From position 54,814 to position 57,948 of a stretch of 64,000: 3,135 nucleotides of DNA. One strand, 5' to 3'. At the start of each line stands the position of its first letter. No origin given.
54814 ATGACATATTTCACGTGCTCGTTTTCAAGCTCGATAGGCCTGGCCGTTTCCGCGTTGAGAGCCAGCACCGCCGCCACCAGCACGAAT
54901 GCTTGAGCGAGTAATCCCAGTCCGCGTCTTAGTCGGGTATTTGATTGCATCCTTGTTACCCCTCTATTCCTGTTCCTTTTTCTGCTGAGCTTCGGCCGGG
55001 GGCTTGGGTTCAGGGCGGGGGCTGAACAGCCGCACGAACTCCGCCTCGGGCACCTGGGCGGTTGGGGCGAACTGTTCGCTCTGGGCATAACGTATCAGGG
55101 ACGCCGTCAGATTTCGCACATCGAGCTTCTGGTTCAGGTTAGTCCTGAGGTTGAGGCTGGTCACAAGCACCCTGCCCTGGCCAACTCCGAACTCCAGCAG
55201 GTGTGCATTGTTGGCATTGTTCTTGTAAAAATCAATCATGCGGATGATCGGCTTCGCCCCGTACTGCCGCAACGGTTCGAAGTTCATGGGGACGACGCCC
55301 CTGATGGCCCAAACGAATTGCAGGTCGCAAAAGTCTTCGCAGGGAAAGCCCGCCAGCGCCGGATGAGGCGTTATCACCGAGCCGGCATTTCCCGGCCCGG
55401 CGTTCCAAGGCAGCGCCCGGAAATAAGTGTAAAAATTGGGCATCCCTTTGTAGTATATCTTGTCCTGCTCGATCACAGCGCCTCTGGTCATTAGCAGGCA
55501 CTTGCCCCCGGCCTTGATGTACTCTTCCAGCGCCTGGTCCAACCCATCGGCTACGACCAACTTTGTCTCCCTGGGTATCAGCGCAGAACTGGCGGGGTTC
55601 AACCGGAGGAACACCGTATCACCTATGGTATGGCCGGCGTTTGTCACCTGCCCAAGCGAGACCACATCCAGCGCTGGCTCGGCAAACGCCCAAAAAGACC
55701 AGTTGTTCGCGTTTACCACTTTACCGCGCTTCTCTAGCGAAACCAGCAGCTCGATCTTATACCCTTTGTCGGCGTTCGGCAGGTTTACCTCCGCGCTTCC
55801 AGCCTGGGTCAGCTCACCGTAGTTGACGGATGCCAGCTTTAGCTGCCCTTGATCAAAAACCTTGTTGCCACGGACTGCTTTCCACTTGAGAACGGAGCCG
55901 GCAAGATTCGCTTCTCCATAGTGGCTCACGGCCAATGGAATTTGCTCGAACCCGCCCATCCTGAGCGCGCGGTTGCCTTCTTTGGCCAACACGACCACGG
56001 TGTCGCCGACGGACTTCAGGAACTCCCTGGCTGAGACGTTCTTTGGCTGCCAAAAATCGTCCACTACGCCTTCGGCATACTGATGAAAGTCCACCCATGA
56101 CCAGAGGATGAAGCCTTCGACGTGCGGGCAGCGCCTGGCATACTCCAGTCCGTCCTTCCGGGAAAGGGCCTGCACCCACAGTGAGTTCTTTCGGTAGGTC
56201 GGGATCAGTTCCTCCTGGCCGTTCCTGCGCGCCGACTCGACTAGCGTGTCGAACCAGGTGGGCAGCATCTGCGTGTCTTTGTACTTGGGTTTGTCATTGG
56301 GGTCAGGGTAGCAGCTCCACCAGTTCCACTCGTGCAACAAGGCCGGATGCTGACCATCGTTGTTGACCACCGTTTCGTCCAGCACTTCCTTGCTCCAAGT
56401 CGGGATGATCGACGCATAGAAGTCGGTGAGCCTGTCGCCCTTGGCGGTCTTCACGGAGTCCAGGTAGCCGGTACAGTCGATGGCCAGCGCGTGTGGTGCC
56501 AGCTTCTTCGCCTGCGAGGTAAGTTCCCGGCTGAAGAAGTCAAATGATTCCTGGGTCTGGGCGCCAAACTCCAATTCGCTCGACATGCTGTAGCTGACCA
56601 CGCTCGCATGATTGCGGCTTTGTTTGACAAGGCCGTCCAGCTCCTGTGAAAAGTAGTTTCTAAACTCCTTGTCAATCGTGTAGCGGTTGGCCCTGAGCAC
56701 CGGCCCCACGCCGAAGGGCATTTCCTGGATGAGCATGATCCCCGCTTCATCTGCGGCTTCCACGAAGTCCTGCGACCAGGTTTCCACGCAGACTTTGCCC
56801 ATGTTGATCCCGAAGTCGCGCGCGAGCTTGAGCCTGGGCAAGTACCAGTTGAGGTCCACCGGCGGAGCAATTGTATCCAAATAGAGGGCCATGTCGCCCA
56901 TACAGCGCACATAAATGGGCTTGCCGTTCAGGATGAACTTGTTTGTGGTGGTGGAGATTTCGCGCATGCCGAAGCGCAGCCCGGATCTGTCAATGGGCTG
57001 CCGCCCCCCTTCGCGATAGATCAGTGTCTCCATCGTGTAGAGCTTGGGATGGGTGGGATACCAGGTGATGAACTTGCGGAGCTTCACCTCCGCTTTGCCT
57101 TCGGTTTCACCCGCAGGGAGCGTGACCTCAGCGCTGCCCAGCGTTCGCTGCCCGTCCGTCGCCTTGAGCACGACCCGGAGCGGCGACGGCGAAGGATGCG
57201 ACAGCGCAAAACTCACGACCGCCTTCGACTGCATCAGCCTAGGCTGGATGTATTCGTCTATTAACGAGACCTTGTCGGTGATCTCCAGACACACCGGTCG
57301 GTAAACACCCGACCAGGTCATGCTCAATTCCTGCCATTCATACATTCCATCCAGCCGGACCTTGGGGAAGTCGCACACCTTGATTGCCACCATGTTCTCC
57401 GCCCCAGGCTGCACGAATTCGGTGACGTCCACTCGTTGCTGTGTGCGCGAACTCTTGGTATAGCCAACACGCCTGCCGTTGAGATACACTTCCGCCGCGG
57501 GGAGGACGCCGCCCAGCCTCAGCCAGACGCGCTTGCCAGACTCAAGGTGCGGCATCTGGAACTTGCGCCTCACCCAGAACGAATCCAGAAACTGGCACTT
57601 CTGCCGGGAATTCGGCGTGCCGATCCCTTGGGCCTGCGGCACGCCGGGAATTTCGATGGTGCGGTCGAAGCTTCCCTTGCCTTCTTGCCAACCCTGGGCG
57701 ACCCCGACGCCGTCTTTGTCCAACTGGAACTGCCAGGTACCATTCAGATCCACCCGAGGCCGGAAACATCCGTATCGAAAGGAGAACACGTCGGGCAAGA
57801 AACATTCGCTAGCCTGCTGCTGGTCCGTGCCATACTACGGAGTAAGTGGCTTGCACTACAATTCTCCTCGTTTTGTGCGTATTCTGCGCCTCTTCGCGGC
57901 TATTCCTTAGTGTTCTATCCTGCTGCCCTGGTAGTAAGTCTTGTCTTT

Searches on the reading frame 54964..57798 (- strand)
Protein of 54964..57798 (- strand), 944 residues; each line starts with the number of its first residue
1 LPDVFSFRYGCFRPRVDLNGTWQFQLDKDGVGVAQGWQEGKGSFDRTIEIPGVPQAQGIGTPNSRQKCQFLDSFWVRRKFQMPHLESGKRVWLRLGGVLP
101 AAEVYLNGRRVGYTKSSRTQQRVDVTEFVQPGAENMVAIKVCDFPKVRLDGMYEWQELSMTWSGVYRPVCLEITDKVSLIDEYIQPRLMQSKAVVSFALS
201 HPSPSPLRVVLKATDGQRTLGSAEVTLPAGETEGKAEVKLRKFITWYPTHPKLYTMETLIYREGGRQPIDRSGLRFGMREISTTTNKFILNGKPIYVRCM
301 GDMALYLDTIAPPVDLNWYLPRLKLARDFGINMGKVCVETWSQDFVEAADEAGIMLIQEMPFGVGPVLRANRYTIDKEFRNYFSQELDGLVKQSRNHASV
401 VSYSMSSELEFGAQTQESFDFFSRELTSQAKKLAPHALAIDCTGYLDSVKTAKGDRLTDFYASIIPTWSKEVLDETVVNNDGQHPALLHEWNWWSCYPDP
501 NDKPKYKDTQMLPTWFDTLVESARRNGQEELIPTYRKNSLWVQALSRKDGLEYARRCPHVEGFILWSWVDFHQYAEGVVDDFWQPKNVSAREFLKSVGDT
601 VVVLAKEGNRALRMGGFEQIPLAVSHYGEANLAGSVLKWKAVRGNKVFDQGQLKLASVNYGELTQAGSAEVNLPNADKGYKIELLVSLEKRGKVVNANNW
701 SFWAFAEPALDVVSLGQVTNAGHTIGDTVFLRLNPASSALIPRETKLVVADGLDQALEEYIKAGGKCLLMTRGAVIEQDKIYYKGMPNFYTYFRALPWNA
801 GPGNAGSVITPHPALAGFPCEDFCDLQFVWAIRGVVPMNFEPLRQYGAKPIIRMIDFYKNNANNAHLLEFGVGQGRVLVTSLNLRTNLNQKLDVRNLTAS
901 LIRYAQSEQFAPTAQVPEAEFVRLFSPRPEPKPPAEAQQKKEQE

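Call 35: search_protein_families(library=pfam, proteins=[window:54964-57798:-])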
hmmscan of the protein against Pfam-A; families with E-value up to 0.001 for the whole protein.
window:54964-57798:- (944 aa): 4 families
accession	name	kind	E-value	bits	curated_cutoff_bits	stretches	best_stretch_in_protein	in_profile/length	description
PF02837.24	Glyco_hydro_2_N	-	3.3e-19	69.9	28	1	17-171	3-165/169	Glycosyl hydrolases family 2, sugar binding domain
PF22666.2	Glyco_hydro_2_N2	-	4.6e-09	37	27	1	72-141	48-117/167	Glycosyl hydrolase 2 galactose-binding domain-like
PF02836.23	Glyco_hydro_2_C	-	7.7e-06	25.7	21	1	284-417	4-144/302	Glycosyl hydrolases family 2, TIM barrel domain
PF00703.27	Glyco_hydro_2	-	2.3e-05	25.5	23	1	181-279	5-109/109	Glycosyl hydrolases family 2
